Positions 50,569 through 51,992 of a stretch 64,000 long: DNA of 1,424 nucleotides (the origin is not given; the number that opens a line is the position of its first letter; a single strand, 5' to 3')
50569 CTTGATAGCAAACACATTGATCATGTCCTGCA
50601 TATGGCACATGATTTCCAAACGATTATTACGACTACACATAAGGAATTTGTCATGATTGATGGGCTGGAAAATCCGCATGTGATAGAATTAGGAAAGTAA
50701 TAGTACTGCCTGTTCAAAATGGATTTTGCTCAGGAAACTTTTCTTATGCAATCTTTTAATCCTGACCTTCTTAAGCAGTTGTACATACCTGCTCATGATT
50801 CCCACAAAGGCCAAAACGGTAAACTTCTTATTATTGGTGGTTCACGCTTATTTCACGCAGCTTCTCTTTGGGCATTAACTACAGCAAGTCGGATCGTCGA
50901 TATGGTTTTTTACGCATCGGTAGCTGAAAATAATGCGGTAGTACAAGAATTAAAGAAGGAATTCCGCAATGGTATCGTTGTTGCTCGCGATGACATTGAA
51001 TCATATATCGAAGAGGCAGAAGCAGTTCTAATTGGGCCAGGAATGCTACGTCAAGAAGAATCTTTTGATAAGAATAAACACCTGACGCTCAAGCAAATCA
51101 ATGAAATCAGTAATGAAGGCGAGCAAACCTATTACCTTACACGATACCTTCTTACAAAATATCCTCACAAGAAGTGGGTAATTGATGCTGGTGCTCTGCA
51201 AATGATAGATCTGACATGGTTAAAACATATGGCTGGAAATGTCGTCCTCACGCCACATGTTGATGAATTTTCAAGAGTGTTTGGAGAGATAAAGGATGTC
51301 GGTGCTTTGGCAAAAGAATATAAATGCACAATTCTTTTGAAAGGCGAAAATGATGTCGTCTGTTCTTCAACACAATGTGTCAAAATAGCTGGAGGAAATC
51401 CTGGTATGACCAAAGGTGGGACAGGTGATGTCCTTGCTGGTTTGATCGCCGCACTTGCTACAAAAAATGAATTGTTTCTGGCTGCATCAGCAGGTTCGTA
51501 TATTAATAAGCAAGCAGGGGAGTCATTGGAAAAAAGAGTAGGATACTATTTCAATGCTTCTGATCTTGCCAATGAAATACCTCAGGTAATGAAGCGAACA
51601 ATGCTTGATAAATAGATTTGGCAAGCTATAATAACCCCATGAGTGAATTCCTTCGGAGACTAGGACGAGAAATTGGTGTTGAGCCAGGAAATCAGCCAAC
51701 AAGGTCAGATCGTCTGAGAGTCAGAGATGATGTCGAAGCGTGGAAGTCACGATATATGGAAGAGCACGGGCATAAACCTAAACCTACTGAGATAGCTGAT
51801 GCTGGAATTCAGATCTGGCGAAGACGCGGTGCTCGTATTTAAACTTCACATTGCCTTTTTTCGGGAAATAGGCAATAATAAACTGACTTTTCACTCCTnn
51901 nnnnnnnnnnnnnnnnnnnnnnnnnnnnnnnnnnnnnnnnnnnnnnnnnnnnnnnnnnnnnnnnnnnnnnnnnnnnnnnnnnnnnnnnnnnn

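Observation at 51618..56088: Tightly coupled module of small ORF, Fic, ATP-dependent DNA ligase and EndoQ-like PHP nuclease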

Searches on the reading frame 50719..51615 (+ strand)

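Call 3: search_protein_families(library=pfam, proteins=[window:50719-51615:+], max_evalue=0.01)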
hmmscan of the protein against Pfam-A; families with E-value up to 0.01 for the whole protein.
window:50719-51615:+ (298 aa): 2 families
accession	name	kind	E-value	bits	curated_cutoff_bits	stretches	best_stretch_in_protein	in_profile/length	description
PF01256.23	Carb_kinase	-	6e-36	124.6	27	1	36-288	1-241/242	NAD(P)H-hydrate dehydratase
PF02110.20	HK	-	5.7e-08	32.9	27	1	176-273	126-225/247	Hydroxyethylthiazole kinase family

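Call 4: search_protein_families(library=ncbifam, proteins=[window:50719-51615:+], max_evalue=0.01)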
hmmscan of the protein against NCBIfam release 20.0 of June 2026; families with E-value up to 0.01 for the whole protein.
window:50719-51615:+ (298 aa): 4 families
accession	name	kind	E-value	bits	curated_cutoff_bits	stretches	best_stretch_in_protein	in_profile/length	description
TIGR00196.1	yjeF_cterm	hypoth_equivalog_domain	1e-48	166.1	129.85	1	21-293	12-277/277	NAD(P)H-hydrate dehydratase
NF007856.0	PRK10565.1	equivalog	1.5e-23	83.3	703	2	150-294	347-501/510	bifunctional ADP-dependent NAD(P)H-hydrate dehydratase/NAD(P)H-hydrate epimerase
NF006830.1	PRK09355.1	equivalog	8.5e-10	38.5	180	1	190-274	146-232/263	hydroxyethylthiazole kinase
TIGR00694.1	thiM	equivalog_domain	2.2e-08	33.9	256.4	1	171-274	121-226/249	hydroxyethylthiazole kinase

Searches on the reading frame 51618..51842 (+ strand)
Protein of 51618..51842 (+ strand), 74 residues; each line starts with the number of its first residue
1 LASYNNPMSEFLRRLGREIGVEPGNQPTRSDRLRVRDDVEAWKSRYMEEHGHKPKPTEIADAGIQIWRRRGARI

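Call 3: search_protein_families(library=pfam, proteins=[window:51618-51842:+], max_evalue=0.01)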
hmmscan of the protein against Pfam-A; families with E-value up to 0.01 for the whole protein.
window:51618-51842:+ (74 aa): 0 families

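Call 4: search_protein_families(library=ncbifam, proteins=[window:51618-51842:+], max_evalue=0.01)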
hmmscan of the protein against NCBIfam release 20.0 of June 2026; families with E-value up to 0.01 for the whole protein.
window:51618-51842:+ (74 aa): 0 families

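Call 5: search_protein_families(library=padloc, proteins=[window:51618-51842:+], max_evalue=0.01)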
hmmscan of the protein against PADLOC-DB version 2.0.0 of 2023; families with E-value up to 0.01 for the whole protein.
window:51618-51842:+ (74 aa): 0 families

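Call 23: list_cluster_members(proteins=[window:51618-51842:+, window:51639-51842:+, window:51899-52939:+, window:52941-54707:+, window:52884-54707:+])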
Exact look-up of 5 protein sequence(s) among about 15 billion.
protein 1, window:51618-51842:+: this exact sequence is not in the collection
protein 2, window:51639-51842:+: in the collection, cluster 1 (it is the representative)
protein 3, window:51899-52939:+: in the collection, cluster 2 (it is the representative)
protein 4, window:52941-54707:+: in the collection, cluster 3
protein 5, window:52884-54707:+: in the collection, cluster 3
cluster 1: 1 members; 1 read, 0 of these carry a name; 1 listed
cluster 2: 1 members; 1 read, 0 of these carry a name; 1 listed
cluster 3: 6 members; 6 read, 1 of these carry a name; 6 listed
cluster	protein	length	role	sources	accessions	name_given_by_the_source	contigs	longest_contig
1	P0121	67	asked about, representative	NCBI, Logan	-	-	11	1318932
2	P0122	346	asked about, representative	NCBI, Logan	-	-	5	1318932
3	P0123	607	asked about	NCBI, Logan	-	-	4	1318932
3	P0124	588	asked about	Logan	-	-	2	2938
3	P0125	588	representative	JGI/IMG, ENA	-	DNA ligase-1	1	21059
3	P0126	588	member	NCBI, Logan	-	-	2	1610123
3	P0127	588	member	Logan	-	-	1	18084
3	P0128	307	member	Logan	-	-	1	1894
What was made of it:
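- Checked: Public annotations call it from ATG 51639 (67 aa, a singleton cluster; call 23).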

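Call 25: find_encoding_contigs(protein=P0121, flank=6000, max_places=8)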
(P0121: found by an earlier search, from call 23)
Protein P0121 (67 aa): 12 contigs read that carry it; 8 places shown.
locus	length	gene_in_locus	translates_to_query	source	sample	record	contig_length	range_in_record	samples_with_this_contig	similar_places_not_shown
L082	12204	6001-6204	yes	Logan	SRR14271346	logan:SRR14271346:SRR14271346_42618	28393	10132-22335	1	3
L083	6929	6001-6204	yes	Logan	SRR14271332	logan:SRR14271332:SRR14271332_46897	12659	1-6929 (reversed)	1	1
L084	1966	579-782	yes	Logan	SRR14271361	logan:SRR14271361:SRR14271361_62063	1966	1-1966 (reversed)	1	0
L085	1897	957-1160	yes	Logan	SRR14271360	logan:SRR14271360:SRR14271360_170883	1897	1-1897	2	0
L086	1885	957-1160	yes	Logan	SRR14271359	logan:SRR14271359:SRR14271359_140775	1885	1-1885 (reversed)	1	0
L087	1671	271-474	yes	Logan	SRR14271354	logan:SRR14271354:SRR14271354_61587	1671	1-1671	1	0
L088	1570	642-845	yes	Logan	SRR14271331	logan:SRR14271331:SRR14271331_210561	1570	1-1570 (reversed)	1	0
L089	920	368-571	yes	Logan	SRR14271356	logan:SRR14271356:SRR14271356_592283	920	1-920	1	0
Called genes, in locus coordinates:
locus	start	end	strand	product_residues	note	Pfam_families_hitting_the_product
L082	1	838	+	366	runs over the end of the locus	PF13439:Glyco_transf_4, PF20706:GT4-conflict (weak), PF00534:Glycos_transf_1, PF13692:Glyco_trans_1_4, PF13524:Glyco_trans_1_2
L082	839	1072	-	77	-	-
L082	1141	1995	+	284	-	PF01149:Fapy_DNA_glyco, PF06831:H2TH, PF06827:zf-FPG_IleRS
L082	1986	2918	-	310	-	PF12917:YfbR-like, PF13023:HD_3, PF01966:HD (weak)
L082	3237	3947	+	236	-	PF00696:AA_kinase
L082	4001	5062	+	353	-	PF02463:SMC_N, PF13175:AAA_15, PF13476:AAA_23, PF13304:AAA_21 (weak)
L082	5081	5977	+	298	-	PF01256:Carb_kinase, PF02110:HK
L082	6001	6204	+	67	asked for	-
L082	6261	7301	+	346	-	PF02661:Fic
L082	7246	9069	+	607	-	PF04675:DNA_ligase_A_N, PF01068:DNA_ligase_A_M, PF09414:RNA_ligase (weak), PF04679:DNA_ligase_A_C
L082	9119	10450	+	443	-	PF27218:MJ0043_C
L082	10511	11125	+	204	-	PF01195:Pept_tRNA_hydro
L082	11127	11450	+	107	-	-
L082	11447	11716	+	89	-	PF00708:Acylphosphatase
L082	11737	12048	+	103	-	-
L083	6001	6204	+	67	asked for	-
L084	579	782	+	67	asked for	-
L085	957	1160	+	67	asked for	-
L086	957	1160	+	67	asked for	-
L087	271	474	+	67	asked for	-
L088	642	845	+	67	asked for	-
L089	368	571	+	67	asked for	-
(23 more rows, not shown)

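Call 85: search_protein_families(library=phrogs, proteins=[window:51639-51842:+], max_evalue=0.01)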
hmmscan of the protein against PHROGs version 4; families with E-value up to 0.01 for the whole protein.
window:51639-51842:+ (67 aa): 0 families
